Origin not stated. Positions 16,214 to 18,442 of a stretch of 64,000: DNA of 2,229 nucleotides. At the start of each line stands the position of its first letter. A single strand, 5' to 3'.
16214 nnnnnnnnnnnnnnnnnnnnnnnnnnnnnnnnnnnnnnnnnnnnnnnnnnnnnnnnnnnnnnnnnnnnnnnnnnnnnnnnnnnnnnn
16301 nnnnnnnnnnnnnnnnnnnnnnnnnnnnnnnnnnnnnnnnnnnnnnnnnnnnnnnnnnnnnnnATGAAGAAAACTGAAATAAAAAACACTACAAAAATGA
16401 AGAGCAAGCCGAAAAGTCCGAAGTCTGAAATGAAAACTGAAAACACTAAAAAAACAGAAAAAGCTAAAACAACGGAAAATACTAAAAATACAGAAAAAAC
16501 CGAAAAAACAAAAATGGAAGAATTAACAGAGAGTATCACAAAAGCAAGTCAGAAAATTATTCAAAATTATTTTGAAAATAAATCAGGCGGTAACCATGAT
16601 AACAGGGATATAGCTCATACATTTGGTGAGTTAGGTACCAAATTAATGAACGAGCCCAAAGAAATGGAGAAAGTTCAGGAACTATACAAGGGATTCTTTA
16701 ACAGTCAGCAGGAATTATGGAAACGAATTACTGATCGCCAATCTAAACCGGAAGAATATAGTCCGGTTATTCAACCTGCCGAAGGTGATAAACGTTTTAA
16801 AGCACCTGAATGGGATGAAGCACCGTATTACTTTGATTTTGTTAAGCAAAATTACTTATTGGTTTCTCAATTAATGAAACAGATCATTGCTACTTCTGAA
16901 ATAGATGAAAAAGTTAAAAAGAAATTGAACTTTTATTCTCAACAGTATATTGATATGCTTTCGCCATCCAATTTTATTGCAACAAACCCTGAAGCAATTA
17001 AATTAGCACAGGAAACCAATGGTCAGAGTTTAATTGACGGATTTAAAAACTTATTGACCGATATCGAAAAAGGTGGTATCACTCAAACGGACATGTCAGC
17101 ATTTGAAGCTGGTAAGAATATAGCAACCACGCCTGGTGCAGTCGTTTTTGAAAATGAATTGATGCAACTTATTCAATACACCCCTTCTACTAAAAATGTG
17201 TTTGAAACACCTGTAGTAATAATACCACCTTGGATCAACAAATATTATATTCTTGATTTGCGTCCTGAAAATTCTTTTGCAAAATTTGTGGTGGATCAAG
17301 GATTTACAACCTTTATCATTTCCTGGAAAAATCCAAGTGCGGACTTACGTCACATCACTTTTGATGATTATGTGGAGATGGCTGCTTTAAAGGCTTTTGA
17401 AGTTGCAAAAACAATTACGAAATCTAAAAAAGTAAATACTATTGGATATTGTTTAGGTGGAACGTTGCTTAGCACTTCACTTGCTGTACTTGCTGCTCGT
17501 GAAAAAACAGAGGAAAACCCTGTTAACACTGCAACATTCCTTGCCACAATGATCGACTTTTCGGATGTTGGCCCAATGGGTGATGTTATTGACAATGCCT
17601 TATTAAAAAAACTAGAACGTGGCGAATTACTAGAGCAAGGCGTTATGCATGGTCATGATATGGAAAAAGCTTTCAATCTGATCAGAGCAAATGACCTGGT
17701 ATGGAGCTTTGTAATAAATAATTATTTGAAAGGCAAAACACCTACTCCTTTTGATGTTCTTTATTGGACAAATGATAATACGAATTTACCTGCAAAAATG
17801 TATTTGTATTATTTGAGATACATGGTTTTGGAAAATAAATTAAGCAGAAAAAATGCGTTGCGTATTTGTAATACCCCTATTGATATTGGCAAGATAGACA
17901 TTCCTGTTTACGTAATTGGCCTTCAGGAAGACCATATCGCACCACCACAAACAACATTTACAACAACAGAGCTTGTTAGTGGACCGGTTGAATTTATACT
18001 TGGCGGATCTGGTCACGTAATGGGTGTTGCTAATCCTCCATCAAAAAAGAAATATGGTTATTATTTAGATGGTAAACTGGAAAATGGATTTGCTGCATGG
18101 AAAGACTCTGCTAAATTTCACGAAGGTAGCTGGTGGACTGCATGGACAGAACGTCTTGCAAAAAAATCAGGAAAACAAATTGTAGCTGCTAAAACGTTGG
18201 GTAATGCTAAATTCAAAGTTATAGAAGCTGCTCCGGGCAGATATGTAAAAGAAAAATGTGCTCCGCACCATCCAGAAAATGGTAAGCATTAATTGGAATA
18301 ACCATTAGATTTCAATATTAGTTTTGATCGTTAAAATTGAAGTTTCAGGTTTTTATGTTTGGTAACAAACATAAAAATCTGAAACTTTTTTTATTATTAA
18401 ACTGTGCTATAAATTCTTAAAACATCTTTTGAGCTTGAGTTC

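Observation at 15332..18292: KAS-III-like gene translationally coupled to phaC: possible NphT7-type acetoacetyl-CoA synthase replacing PhaA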

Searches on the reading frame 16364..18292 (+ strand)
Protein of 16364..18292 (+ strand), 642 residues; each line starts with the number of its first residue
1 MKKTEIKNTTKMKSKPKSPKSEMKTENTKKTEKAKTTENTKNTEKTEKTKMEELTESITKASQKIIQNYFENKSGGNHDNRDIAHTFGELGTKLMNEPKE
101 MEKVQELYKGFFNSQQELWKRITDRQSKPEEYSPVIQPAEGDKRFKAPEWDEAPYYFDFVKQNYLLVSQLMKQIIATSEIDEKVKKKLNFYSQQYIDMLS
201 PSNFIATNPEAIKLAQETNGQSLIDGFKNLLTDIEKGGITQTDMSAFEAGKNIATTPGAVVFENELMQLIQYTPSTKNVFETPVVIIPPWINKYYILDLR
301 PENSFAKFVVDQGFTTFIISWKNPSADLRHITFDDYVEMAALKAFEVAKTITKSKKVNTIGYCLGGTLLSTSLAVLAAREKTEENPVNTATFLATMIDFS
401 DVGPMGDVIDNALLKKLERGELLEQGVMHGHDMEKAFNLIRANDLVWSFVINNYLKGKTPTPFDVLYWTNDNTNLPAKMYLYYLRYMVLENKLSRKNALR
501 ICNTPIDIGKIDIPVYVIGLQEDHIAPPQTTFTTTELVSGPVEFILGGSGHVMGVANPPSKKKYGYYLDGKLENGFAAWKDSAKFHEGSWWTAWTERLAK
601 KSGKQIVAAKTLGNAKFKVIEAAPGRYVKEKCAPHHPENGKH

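Call 4: search_protein_families(library=pfam, proteins=[window:16364-18292:+], max_evalue=0.01)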
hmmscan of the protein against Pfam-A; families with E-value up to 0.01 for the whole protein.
window:16364-18292:+ (642 aa): 2 families
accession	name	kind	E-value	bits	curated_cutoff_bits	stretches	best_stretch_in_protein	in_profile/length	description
PF07167.19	PhaC_N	-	3.9e-67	225.7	23.7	1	142-309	2-173/173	Poly-beta-hydroxybutyrate polymerase (PhaC) N-terminus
PF00561.26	Abhydrolase_1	-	5.9e-10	39.7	25.8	1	305-540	19-227/245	alpha/beta hydrolase fold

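Call 5: search_protein_families(library=ncbifam, proteins=[window:16364-18292:+], max_evalue=0.01)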
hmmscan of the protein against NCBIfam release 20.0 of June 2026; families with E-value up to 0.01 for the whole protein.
window:16364-18292:+ (642 aa): 4 families
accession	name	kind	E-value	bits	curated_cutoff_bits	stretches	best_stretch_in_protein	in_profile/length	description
TIGR01838.1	PHA_synth_I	subfamily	1.8e-200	666.9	622.65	1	96-630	3-532/532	class I poly(R)-hydroxyalkanoic acid synthase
TIGR01839.1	PHA_synth_II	subfamily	2.3e-121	405.6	855.4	1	136-630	70-559/560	class II poly(R)-hydroxyalkanoic acid synthase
TIGR01836.1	PHA_synth_III_C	subfamily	2.9e-32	112.1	365.3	1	251-540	32-314/350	class III poly(R)-hydroxyalkanoic acid synthase subunit PhaC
TIGR02427.1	protocat_pcaD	equivalog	0.0095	15.3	255.85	0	499-558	180-239/251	3-oxoadipate enol-lactonase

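Call 41: find_homologous_proteins(query=window:16364-18292:+, max_evalue=1e-30)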
Query window:16364-18292:+ (642 aa): 8000 proteins with E <= 1e-30 among 8000 candidates; the best 120 are listed.
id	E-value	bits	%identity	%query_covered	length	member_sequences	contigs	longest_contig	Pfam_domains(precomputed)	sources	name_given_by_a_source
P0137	0.0e+0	1443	100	98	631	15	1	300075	PF07167.20,PF00561.27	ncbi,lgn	-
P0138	0.0e+0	1304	90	98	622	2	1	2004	PF07167.20,PF00561.27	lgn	-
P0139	0.0e+0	1259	88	98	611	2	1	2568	PF07167.20,PF00561.27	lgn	-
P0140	0.0e+0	1249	87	98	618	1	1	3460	PF07167.20,PF00561.27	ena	-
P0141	0.0e+0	1247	87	98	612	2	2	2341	PF07167.20,PF00561.27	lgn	-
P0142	0.0e+0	1174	86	93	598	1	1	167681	PF07167.20,PF00561.27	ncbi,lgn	ncbi:MAG: class I poly(R)-hydroxyalkanoic acid synthase [Bacteroidota bacterium]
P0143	0.0e+0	1169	84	92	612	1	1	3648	PF07167.20,PF00561.27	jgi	jgi:polyhydroxyalkanoate synthase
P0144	0.0e+0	1165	80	98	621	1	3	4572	PF07167.20,PF00561.27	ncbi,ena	-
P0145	0.0e+0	1155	80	97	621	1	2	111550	PF07167.20,PF00561.27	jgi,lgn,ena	-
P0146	0.0e+0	1151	81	94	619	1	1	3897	PF07167.20,PF00561.27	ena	-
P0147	0.0e+0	1145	83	93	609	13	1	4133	PF07167.20,PF00561.27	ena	-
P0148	0.0e+0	1139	81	92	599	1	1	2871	PF07167.20,PF00561.27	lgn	-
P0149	0.0e+0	1132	80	93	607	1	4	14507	PF07167.20,PF00561.27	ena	-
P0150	0.0e+0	1129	78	99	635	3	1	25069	PF07167.20,PF00561.27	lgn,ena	-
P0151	0.0e+0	1125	78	98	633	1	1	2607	PF07167.20,PF00561.27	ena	-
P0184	0.0e+0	1039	75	90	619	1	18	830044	PF07167.20,PF00561.27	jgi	jgi:polyhydroxyalkanoate synthase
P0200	1.9e-288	976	71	91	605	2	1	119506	PF07167.20,PF00561.27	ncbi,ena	-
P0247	3.7e-246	837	63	90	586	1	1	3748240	PF07167.20,PF00561.27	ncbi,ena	-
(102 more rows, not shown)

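Call 42: find_encoding_contigs(protein=P0184, flank=9000, max_places=1)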
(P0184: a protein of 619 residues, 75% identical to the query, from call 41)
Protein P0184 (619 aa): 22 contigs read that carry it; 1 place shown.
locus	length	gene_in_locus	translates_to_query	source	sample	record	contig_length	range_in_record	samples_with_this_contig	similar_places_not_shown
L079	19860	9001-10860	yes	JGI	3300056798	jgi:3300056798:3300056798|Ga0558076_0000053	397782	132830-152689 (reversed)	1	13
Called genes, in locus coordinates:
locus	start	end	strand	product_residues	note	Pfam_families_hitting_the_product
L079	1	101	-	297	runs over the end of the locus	PF00231:ATP-synt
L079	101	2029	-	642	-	PF02874:ATP-synt_ab_N (weak), PF00006:ATP-synt_ab, PF00306:ATP-synt_ab_C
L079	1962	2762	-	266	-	PF00430:ATP-synt_B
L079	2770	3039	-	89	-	PF00137:ATP-synt_C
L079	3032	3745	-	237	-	PF00119:ATP-synt_A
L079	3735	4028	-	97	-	PF12966:AtpR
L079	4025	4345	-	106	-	PF09527:ATPase_gene1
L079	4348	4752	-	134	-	PF02823:ATP-synt_DE_N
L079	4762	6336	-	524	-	PF02874:ATP-synt_ab_N (weak), PF00006:ATP-synt_ab, PF22919:ATP-synt_VA_C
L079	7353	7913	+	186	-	PF12833:HTH_18, PF00165:HTH_AraC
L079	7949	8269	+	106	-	-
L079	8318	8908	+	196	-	-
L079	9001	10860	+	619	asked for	PF07167:PhaC_N, PF00561:Abhydrolase_1 (weak)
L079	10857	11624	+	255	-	PF00106:adh_short, PF08659:KR, PF01370:Epimerase, PF13561:adh_short_C2, PF16363:GDP_Man_Dehyd (weak)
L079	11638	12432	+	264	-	PF00561:Abhydrolase_1, PF12146:Hydrolase_4, PF12697:Abhydrolase_6, PF03096:Ndr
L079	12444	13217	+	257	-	PF00106:adh_short, PF13561:adh_short_C2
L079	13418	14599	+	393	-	PF00108:Thiolase_N, PF00109:ketoacyl-synt (weak), PF02803:Thiolase_C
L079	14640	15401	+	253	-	PF00106:adh_short, PF08659:KR, PF23441:SDR (weak), PF13561:adh_short_C2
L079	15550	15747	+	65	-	-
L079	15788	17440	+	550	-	PF02629:CoA_binding, PF13380:CoA_binding_2, PF13607:Succ_CoA_lig, PF19045:Ligase_CoA_2, PF13549:ATP-grasp_5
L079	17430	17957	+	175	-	PF13549:ATP-grasp_5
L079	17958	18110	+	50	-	-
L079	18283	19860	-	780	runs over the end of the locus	PF05572:Peptidase_M43, PF00801:PKD (weak), PF18962:Por_Secre_tail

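Call 43: find_encoding_contigs(protein=P0200, flank=9000, max_places=1)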
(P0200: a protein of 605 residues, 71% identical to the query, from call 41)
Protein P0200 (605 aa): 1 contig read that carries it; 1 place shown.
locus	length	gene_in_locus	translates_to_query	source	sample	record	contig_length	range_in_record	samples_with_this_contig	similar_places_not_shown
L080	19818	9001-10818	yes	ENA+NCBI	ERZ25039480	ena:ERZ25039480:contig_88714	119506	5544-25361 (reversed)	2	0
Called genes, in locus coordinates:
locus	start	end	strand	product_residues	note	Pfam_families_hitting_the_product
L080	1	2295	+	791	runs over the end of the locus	PF02737:3HCDH_N, PF00725:3HCDH, PF00378:ECH_1, PF16113:ECH_2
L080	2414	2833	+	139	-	PF00108:Thiolase_N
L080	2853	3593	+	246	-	PF00108:Thiolase_N, PF02803:Thiolase_C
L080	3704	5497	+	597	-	PF02771:Acyl-CoA_dh_N, PF02770:Acyl-CoA_dh_M, PF00441:Acyl-CoA_dh_1, PF08028:Acyl-CoA_dh_2, PF22924:ACOX_C_alpha1 (weak), PF21343:ACAD9-ACADV_C (faint), PF21263:Acyl-CoA-dh_C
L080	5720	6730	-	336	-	PF01734:Patatin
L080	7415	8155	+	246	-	PF01442:Apolipoprotein (weak)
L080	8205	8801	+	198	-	-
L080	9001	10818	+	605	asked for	PF07167:PhaC_N, PF00561:Abhydrolase_1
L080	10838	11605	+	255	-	PF00106:adh_short, PF08659:KR, PF01370:Epimerase, PF13460:NAD_binding_10 (weak), PF13561:adh_short_C2, PF16363:GDP_Man_Dehyd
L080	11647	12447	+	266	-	PF00561:Abhydrolase_1, PF12146:Hydrolase_4, PF12697:Abhydrolase_6, PF03096:Ndr (weak), PF00561:Abhydrolase_1 (weak)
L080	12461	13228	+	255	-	PF00106:adh_short, PF08659:KR (weak), PF13561:adh_short_C2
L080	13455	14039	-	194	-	PF02525:Flavodoxin_2, PF03358:FMN_red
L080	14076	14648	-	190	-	PF01872:RibD_C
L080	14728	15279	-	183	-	PF19268:CIS_TMP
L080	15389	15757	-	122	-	PF07291:MauE (weak), PF13564:DoxX_2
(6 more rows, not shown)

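Call 44: find_encoding_contigs(protein=P0247, flank=9000, max_places=1)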
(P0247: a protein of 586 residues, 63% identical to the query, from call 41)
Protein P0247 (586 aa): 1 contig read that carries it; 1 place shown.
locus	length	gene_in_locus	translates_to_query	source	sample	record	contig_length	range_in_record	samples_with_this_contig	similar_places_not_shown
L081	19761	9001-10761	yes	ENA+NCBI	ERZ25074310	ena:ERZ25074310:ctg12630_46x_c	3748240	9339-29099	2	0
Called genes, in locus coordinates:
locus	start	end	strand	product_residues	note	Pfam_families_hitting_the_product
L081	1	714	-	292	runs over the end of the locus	PF00528:BPD_transp_1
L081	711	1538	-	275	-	PF12849:PBP_like_2, PF12727:PBP_like (weak)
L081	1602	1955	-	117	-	-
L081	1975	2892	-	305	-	PF00226:DnaJ, PF01556:DnaJ_C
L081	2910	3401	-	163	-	-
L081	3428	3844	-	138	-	PF00011:HSP20, PF17886:ArsA_HSP20 (weak)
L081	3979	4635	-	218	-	PF03807:F420_oxidored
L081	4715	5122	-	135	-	PF21619:DUF6855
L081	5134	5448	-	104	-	-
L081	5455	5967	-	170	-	PF10604:Polyketide_cyc2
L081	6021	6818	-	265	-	PF04542:Sigma70_r2, PF08281:Sigma70_r4_2 (weak)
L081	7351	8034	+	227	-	-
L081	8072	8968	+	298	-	PF00582:Usp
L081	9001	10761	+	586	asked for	PF07167:PhaC_N, PF00561:Abhydrolase_1 (weak)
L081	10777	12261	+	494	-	PF03853:YjeF_N, PF01256:Carb_kinase, PF08543:Phos_pyr_kin (weak)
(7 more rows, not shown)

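Call 47: find_related_loci(query=A2, collection=metagenome_contigs, flank=10000)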
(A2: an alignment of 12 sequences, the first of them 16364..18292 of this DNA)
Query A2 (642 aa) in metagenome_contigs; peptide patterns used: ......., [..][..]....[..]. (x = any residue, [..] = any of these).
600 stretches matched a pattern (row limit reached: there are more); 506 encode a relative of the query (tblastn E <= 1e-3); the best 80 are kept; 80 distinct loci.
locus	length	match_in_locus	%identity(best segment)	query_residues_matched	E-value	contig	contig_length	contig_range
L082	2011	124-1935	76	38-640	0e+0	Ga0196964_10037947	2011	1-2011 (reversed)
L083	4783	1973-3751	73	50-641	0e+0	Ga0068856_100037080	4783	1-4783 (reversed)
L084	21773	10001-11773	71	41-633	0e+0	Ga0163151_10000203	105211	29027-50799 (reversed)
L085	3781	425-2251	65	39-641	0e+0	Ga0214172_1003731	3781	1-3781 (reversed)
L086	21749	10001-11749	61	45-632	0e+0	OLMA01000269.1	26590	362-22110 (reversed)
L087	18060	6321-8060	61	48-632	0e+0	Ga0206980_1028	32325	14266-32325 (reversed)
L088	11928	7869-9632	61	45-633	0e+0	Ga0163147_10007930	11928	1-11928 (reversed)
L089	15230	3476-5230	62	44-632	0e+0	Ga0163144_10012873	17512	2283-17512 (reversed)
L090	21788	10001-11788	60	44-632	0e+0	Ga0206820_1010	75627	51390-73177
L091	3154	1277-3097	57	30-637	0e+0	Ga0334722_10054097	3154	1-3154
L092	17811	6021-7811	57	44-633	0e+0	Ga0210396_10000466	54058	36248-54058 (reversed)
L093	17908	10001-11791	54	44-633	0e+0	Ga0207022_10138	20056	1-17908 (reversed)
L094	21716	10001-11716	54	57-632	0e+0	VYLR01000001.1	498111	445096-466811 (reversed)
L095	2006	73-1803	51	51-633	0e+0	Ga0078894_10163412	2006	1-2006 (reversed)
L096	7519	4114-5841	53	44-631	0e+0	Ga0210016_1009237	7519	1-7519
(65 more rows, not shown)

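Call 61: search_protein_families(library=pfam, proteins=[L079:11638-12432:+, L079:13418-14599:+], max_evalue=0.001)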
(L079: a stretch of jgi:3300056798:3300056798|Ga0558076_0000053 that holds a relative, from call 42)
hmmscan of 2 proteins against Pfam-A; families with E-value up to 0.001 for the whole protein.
L079:11638-12432:+ (264 aa): 5 families
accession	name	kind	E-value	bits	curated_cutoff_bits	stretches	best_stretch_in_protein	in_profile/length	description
PF00561.26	Abhydrolase_1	-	2.6e-25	90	25.8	2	25-123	3-103/245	alpha/beta hydrolase fold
PF12146.15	Hydrolase_4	-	1.4e-14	54.4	27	1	48-251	31-237/239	Serine aminopeptidase, S33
PF03096.20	Ndr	-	1e-11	44.6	23.3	1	72-218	83-230/283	Ndr family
PF12697.13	Abhydrolase_6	-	9.5e-11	43.2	26.3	1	25-250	1-208/217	Alpha/beta hydrolase family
PF02230.22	Abhydrolase_2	-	0.0004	20.7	23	0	83-161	100-178/217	Phospholipase/Carboxylesterase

L079:13418-14599:+ (393 aa): 3 families
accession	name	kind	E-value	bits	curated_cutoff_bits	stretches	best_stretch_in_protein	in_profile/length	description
PF00108.29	Thiolase_N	-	2.5e-96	322.5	26.4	1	5-263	1-260/260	Thiolase, N-terminal domain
PF02803.24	Thiolase_C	-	3.7e-46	156.2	27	1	270-391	1-122/123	Thiolase, C-terminal domain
PF00109.32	ketoacyl-synt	-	3.1e-06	27.4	20.8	1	84-120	169-205/252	Beta-ketoacyl synthase, N-terminal domain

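Call 62: search_protein_families(library=ncbifam, proteins=[L079:13418-14599:+, L079:11638-12432:+, L079:12444-13217:+], max_evalue=1e-10)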
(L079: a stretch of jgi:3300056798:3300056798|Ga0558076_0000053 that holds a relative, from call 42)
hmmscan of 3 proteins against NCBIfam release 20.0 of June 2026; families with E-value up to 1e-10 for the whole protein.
L079:13418-14599:+ (393 aa): 36 families (the best 25 are shown)
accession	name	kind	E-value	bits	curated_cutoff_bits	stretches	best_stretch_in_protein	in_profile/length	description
TIGR01930.1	AcCoA-C-Actrans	subfamily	1.4e-134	448.9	240.55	1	7-391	1-385/385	acetyl-CoA C-acyltransferase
NF006086.0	PRK08235.1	equivalog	1.1e-129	433.1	526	1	5-391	4-391/393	acetyl-CoA C-acetyltransferase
NF005404.0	PRK06954.1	subfamily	1.4e-127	426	687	1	2-391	6-395/397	acetyl-CoA C-acetyltransferase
NF004206.0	PRK05656.1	subfamily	2.4e-125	418.6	688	1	3-391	2-391/392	acetyl-CoA C-acetyltransferase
NF006552.0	PRK09051.1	subfamily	9.8e-117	390.5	565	1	1-392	2-394/395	beta-ketothiolase BktB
NF042999.1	bketothiol_BktB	equivalog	7.2e-110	367.9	725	1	1-392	1-393/394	beta-ketothiolase BktB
NF042967.1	AcCoAtase_PhaA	equivalog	2.2e-107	359.7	740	1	3-392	2-395/396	acetyl-CoA acetyltransferase PhaA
NF005152.0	PRK06633.1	equivalog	5.4e-105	351.2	675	1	1-391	1-390/392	acetyl-CoA C-acetyltransferase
NF004983.0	PRK06366.1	equivalog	9.1e-102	340.9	627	1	3-391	2-385/388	acetyl-CoA C-acetyltransferase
NF004853.0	PRK06205.1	subfamily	9.8e-98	327.8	551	1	3-392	2-402/404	acetyl-CoA C-acetyltransferase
TIGR02430.1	pcaF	equivalog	3.8e-95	319.3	597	1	3-392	1-399/400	3-oxoadipyl-CoA thiolase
NF006551.0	PRK09050.1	subfamily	9.7e-95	318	605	1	3-392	2-400/401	3-oxoadipyl-CoA thiolase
NF005805.0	PRK07661.1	equivalog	4.9e-91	305.6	633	1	3-391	2-389/391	acetyl-CoA C-acetyltransferase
NF005865.0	PRK07801.1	equivalog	9.3e-88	295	591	1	3-391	2-380/382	acetyl-CoA C-acetyltransferase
NF005033.0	PRK06445.1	equivalog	2.7e-86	290.2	511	1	3-392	3-394/395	acetyl-CoA C-acetyltransferase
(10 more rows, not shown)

L079:11638-12432:+ (264 aa): 21 families
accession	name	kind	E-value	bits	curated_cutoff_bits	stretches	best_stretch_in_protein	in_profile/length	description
TIGR02427.1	protocat_pcaD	equivalog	3.2e-32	111.9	255.85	1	11-264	2-250/251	3-oxoadipate enol-lactonase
NF051488.1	bifunc_PcaDC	exception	2.3e-27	96.1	390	1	12-263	3-249/375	bifunctional 3-oxoadipate enol-lactonase/4-carboxymuconolactone decarboxylase PcaDC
NF051487.1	bifunc_PcaCD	exception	3.5e-26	92.2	430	1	19-264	169-411/413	bifunctional 4-carboxymuconolactone decarboxylase/3-oxoadipate enol-lactonase PcaCD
NF050089.1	i_nPHAscl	equivalog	6.7e-24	84.4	300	1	19-125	15-121/288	intracellular short-chain-length polyhydroxyalkanoate depolymerase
TIGR03695.1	menH_SHCHC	equivalog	4.3e-22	78.8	208.55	1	23-121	3-104/252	2-succinyl-6-hydroxy-2,4-cyclohexadiene-1-carboxylate synthase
NF011457.0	PRK14875.1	equivalog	4.5e-22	78.5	307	1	19-263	129-368/372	acetoin dehydrogenase dihydrolipoyllysine-residue acetyltransferase subunit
NF052610.1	macro_16_ester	equivalog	2.5e-21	76.3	420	0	6-125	8-131/281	alpha/beta fold macrolide esterase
NF041759.1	mac_hydro_EstT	equivalog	1.2e-18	67.3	450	0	9-124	10-129/278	macrolide hydrolase EstT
TIGR03611.1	RutD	equivalog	1.7e-17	63.6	238.5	1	11-125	1-117/258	pyrimidine utilization protein D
NF053684.1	esterase_mleBCA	exception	1.1e-16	60.8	570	0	72-121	78-127/281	BCA family alpha/beta fold macrolide esterase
TIGR01250.1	pro_imino_pep_2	subfamily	1.5e-16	60.8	167.65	0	198-264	222-287/288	proline iminopeptidase-family hydrolase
NF002938.0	PRK03592.1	equivalog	4.9e-16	58.9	241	1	8-129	19-137/298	haloalkane dehalogenase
TIGR01738.1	bioH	equivalog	1.6e-15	57.4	206.95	0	24-128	6-105/245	pimeloyl-ACP methyl ester esterase BioH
NF033124.1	estX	equivalog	1.4e-14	53.9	600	0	199-260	214-275/280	macrolide esterase EstX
NF045632.1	hydroxlase_HsaD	equivalog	2.6e-14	52.8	400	1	10-120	23-136/290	4,5:9,10-diseco-3-hydroxy-5,9,17-trioxoandrosta-1(10),2-diene-4-oate hydrolase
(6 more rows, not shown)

L079:12444-13217:+ (257 aa): 198 families (the best 25 are shown)
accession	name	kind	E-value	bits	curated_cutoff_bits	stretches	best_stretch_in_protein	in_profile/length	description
TIGR01963.1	PHB_DH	subfamily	6.2e-99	330.4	307.05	1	4-257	2-255/255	3-hydroxybutyrate dehydrogenase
NF009093.0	PRK12429.1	subfamily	2.1e-96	322.1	258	1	1-257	3-259/259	3-hydroxybutyrate dehydrogenase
NF009931.0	PRK13394.1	subfamily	1.4e-78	264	340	1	2-257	6-262/262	3-hydroxybutyrate dehydrogenase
NF009466.0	PRK12826.1-2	subfamily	9.7e-62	208.6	222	1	2-255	2-245/248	3-oxoacyl-ACP reductase FabG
TIGR01830.1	3oxo_ACP_reduc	equivalog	5e-58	196.6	297.75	1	6-253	1-237/239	3-oxoacyl-[acyl-carrier-protein] reductase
NF004791.0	PRK06138.1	equivalog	1.7e-56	191.3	312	1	2-256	4-251/252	SDR family oxidoreductase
NF005559.1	PRK07231.1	subfamily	2.9e-55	187.5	215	1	2-255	3-248/249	glucose 1-dehydrogenase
NF004198.0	PRK05653.1-3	equivalog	3.5e-54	183.9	296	1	2-254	6-246/248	3-oxoacyl-ACP reductase FabG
TIGR03971.1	SDR_subfam_1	subfamily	1.3e-53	182.1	300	1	63-256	75-270/271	mycofactocin-coupled SDR family oxidoreductase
TIGR01829.1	AcAcCoA_reduct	subfamily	2.4e-53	181.3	302.1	1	4-254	1-240/242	acetoacetyl-CoA reductase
NF009464.0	PRK12824.1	subfamily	1.3e-52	178.9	269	1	3-254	2-242/245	3-oxoacyl-ACP reductase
NF005309.0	PRK06841.1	subfamily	3.2e-52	177.6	286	1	2-256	14-254/255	GolD/DthD family dehydrogenase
NF052558.1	MBtsdlDhBudC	equivalog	6.3e-52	176.6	270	1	2-256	2-243/250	meso-2,3-butanediol dehydrogenase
NF004818.0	PRK06172.1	equivalog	6.5e-52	176.4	336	1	2-256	6-252/253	SDR family oxidoreductase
NF005469.0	PRK07063.1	equivalog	1.4e-50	172.3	306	1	2-254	6-254/260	SDR family oxidoreductase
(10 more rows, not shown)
